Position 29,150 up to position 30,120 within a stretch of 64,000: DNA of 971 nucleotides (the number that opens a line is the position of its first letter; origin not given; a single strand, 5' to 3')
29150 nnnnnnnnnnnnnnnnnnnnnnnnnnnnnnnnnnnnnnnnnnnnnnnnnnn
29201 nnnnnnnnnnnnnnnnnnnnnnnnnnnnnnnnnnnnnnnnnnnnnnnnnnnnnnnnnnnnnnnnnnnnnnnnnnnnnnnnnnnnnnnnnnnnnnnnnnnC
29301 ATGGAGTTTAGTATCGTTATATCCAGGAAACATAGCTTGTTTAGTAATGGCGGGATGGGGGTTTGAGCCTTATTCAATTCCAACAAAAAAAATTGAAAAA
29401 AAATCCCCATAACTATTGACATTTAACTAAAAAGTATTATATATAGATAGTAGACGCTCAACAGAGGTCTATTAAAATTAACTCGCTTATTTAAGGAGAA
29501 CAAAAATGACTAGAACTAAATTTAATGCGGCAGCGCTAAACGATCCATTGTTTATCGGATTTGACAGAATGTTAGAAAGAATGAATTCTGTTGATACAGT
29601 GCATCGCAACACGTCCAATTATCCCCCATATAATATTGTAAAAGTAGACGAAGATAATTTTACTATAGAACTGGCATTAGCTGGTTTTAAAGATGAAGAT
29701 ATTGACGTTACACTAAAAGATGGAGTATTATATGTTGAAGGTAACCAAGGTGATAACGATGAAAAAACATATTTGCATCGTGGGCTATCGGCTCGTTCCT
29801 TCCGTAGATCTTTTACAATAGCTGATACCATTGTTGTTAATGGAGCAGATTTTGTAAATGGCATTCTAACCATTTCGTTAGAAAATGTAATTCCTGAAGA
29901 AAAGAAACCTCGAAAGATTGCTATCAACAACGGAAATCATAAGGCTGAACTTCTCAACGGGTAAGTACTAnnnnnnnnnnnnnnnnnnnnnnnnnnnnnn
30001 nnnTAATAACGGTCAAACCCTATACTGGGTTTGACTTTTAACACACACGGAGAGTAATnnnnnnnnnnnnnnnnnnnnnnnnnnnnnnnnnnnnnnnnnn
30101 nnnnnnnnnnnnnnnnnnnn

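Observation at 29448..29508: Phage hsp20 preceded by a ROSE-like RNA thermometer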

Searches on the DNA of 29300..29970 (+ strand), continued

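Call 48: search_with_rna_model(model_id=R1, sources=[window, L001, L002, L009, L010, L011, L012, L013, L014, L015, L019, L021, L022, L023, L028, L030, L032, L034, L036, L037, L041, L042, L043, L045, L046, L047, L048, L049, L050, L051, L052, L054, L055, L056, L062, L063, L064, L066, L074, L076, L077, L080, L081, L082, L083, L084, L085, L086, L090, L091], max_evalue=0.01, make_alignment=true)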
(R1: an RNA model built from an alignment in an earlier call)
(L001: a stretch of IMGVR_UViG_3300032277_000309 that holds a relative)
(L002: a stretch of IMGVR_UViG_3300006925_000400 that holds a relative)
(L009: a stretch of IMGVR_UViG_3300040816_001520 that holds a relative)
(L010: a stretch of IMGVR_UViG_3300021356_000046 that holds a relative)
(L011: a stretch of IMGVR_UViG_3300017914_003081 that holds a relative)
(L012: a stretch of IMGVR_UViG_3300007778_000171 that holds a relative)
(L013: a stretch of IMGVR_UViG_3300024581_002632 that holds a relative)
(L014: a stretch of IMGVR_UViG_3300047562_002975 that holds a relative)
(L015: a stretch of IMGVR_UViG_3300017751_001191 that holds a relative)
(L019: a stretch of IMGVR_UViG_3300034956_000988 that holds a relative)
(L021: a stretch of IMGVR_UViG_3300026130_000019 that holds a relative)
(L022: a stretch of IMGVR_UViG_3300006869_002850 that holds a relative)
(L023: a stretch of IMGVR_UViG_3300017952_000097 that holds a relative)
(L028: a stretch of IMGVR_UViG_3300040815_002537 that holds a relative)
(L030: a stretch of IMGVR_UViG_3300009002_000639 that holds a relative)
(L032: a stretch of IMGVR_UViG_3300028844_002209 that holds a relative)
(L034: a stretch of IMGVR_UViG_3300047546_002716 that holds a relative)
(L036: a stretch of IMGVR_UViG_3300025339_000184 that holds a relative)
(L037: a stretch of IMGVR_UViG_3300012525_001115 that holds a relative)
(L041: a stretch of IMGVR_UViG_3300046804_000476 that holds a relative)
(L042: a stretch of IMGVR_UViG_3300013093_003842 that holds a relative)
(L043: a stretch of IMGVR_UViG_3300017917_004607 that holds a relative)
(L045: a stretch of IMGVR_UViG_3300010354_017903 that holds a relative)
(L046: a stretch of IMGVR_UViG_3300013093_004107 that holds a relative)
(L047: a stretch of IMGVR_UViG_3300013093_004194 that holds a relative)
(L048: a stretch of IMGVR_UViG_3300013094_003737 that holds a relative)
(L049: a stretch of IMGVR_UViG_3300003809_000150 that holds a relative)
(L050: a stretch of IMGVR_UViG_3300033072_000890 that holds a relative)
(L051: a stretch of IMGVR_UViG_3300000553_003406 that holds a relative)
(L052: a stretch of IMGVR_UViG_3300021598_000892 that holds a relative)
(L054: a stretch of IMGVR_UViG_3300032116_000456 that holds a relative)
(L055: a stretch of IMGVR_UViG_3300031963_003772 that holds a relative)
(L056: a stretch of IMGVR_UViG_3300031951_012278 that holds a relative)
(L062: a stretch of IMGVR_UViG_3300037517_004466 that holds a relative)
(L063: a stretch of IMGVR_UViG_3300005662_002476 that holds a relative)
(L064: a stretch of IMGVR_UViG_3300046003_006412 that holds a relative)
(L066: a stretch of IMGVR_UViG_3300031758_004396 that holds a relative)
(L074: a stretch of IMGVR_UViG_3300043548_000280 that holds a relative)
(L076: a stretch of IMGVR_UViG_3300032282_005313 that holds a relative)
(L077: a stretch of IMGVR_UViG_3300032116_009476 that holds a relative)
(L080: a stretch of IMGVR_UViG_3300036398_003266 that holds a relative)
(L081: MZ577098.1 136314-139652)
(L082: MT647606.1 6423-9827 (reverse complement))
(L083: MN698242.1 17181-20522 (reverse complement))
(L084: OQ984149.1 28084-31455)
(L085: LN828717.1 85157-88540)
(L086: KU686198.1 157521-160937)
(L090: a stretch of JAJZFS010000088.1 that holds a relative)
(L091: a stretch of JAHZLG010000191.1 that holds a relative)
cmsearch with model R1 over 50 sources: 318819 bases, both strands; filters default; matches with E-value up to 0.01: 47.
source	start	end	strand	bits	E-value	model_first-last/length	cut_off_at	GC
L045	2095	2152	+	73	3.7e-17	1-58/58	no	0.4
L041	173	230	+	72.3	5.7e-17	1-58/58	no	0.36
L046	2945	3003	+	70.9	1.5e-16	1-58/58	no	0.39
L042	991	1053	+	68.1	8.5e-16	1-58/58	no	0.37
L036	524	586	+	66.8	1.9e-15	1-58/58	no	0.35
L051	2940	3003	+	66.4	2.6e-15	1-58/58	no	0.33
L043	2840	2896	+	64.7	7.3e-15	1-58/58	no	0.39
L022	2939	3003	+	63.4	1.7e-14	1-58/58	no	0.35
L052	2940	2997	+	62.6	2.9e-14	1-58/58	no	0.41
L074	2940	2997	+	62.5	3e-14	1-58/58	no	0.33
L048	2940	3000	+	62.2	3.7e-14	1-58/58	no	0.38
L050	2926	2982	+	62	4.2e-14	1-58/58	no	0.49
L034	2945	3003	+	61.9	4.4e-14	1-58/58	no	0.37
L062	2940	2997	+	61.9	4.6e-14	1-58/58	no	0.45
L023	2939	3003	+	60.9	8.4e-14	1-58/58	no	0.37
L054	2919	2976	+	60.6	1e-13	1-58/58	no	0.5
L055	2940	2997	+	60.2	1.3e-13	1-58/58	no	0.43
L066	2940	2997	+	58.9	3e-13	1-58/58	no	0.41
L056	2940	2997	+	57.7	6.3e-13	1-58/58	no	0.4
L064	2876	2937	+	57.7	6.7e-13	1-58/58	no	0.39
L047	2891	2958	+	57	1e-12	1-58/58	no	0.32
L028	2936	2997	+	56.6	1.4e-12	1-58/58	no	0.34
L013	2929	2988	+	56.2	1.7e-12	1-58/58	no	0.32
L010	2935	2991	+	56.2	1.7e-12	1-58/58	no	0.37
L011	2929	2988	+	55.1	3.4e-12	1-58/58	no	0.37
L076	2903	2958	+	53.3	1.1e-11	1-58/58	no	0.36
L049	474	540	+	49.8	1e-10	1-58/58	no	0.36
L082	1399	1464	+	49.4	1.3e-10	1-58/58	no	0.29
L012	1041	1124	+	48.2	2.9e-10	1-58/58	no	0.39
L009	2920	3003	+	45.6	1.5e-09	1-58/58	no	0.42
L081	1394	1452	+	39.9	5.6e-08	1-58/58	no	0.36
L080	1165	1227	+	39.7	6.6e-08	1-58/58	no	0.44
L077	2816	2880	+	35.5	9.7e-07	1-58/58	no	0.48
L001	2943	3003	+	34.2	2.1e-06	1-58/58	no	0.36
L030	601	660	+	33.4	3.6e-06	1-58/58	no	0.27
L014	2938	2997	+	32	8.8e-06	1-58/58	no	0.43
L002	2943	3003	+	31.8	1e-05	1-58/58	no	0.36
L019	2141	2199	+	31.4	1.3e-05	1-58/58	no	0.37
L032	655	713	+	31.1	1.6e-05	1-58/58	no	0.29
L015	2933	2985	+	30.1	3e-05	1-58/58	no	0.38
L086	1436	1491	+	26.5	0.0003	1-58/58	no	0.48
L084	1401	1464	+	25.7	0.0005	1-58/58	no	0.39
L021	2921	3003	+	24.3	0.0012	1-58/58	no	0.45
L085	1443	1500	+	23.7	0.0018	1-58/58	no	0.36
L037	2912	2967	+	22.9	0.0029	1-58/58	no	0.41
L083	1399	1455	+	22.1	0.0048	1-58/58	no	0.3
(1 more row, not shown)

Alignment A3: 47 matches aligned to the model, 100 columns, each read 5' to 3' on its own strand. Consensus structure (alignment columns), stored with it:
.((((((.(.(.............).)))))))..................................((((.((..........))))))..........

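Call 55: search_rna_families(sources=[L092, L093, L090, L091, L082, L085, L083], threshold=evalue, max_evalue=1, show_alignments=3)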
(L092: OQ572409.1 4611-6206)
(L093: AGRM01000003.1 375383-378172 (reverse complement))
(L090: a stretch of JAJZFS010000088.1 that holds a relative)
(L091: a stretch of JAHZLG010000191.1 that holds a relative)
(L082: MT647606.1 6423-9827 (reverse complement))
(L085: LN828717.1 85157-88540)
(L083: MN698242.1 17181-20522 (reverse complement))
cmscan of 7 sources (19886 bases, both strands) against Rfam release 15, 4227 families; matches with E-value up to 1: 5.
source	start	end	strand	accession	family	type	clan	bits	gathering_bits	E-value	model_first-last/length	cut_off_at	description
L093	1113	1186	+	RF01832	ROSE_2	Cis-reg; thermoregulator;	-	95.2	65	8e-21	1-73/73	no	Repression of heat shock gene expression (ROSE) element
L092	516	582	+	RF02523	ROSE_3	Cis-reg; thermoregulator;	-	69.2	43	1.2e-12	1-69/69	no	Repression of heat shock gene expression (ROSE) element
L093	2265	2330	+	RF02564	naRNA4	Gene; sRNA;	-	35.2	59.5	0.0047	1-77/77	no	Nucleoid-associated noncoding RNA 4 (CssrE)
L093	2265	2330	-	RF02564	naRNA4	Gene; sRNA;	-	33.6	59.5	0.011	1-77/77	no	Nucleoid-associated noncoding RNA 4 (CssrE)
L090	1281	1325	-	RF03474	mir-4766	Gene; miRNA;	-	27.7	72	0.097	1-56/56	no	mir-4766 microRNA precursor family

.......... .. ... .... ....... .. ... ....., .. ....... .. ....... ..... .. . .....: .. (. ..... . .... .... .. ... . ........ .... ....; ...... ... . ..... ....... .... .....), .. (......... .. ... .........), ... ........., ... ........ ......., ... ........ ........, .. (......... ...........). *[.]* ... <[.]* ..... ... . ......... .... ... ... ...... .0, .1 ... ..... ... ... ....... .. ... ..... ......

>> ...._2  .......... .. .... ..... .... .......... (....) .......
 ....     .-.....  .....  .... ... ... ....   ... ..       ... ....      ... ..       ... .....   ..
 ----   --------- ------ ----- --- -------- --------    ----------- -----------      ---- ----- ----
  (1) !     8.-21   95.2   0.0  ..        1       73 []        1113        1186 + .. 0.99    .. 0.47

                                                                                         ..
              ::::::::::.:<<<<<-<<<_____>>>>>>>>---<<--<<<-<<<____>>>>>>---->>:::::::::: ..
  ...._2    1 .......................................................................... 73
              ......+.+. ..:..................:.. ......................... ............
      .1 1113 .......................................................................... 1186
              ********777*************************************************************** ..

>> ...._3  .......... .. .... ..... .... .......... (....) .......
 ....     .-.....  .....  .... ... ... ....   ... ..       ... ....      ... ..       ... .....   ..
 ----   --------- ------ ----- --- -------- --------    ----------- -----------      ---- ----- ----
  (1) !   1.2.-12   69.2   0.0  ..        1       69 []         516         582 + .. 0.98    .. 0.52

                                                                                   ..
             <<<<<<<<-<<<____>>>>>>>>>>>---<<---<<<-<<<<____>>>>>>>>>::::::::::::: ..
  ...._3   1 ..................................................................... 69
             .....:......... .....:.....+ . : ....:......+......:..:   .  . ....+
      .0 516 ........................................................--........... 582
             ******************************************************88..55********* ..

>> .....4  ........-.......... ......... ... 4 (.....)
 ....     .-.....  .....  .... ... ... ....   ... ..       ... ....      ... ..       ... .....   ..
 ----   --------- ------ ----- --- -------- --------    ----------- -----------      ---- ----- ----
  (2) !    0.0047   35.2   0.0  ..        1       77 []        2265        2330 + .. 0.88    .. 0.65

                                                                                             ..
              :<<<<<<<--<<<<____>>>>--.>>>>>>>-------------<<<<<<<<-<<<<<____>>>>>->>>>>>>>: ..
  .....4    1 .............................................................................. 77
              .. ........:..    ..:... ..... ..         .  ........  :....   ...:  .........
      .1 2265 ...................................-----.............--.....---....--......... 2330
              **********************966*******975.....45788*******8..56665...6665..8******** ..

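Call 56: search_with_rna_model(model_id=R1, sources=[L092, L093, L090, L091], max_evalue=10, show_alignments=4)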
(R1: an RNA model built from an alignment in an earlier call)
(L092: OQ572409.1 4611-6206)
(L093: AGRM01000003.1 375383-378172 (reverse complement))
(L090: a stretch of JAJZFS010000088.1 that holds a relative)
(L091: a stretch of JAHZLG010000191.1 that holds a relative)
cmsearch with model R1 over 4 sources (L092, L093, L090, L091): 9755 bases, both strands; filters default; matches with E-value up to 10: 4.
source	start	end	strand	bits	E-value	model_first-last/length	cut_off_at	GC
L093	1627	1704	+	22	0.00017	1-58/58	no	0.44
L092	517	579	+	17.4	0.0031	1-58/58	no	0.52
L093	1093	1139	+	12.2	0.084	1-58/58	no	0.6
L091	1712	1729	-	8.1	1.2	32-50/58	no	0.39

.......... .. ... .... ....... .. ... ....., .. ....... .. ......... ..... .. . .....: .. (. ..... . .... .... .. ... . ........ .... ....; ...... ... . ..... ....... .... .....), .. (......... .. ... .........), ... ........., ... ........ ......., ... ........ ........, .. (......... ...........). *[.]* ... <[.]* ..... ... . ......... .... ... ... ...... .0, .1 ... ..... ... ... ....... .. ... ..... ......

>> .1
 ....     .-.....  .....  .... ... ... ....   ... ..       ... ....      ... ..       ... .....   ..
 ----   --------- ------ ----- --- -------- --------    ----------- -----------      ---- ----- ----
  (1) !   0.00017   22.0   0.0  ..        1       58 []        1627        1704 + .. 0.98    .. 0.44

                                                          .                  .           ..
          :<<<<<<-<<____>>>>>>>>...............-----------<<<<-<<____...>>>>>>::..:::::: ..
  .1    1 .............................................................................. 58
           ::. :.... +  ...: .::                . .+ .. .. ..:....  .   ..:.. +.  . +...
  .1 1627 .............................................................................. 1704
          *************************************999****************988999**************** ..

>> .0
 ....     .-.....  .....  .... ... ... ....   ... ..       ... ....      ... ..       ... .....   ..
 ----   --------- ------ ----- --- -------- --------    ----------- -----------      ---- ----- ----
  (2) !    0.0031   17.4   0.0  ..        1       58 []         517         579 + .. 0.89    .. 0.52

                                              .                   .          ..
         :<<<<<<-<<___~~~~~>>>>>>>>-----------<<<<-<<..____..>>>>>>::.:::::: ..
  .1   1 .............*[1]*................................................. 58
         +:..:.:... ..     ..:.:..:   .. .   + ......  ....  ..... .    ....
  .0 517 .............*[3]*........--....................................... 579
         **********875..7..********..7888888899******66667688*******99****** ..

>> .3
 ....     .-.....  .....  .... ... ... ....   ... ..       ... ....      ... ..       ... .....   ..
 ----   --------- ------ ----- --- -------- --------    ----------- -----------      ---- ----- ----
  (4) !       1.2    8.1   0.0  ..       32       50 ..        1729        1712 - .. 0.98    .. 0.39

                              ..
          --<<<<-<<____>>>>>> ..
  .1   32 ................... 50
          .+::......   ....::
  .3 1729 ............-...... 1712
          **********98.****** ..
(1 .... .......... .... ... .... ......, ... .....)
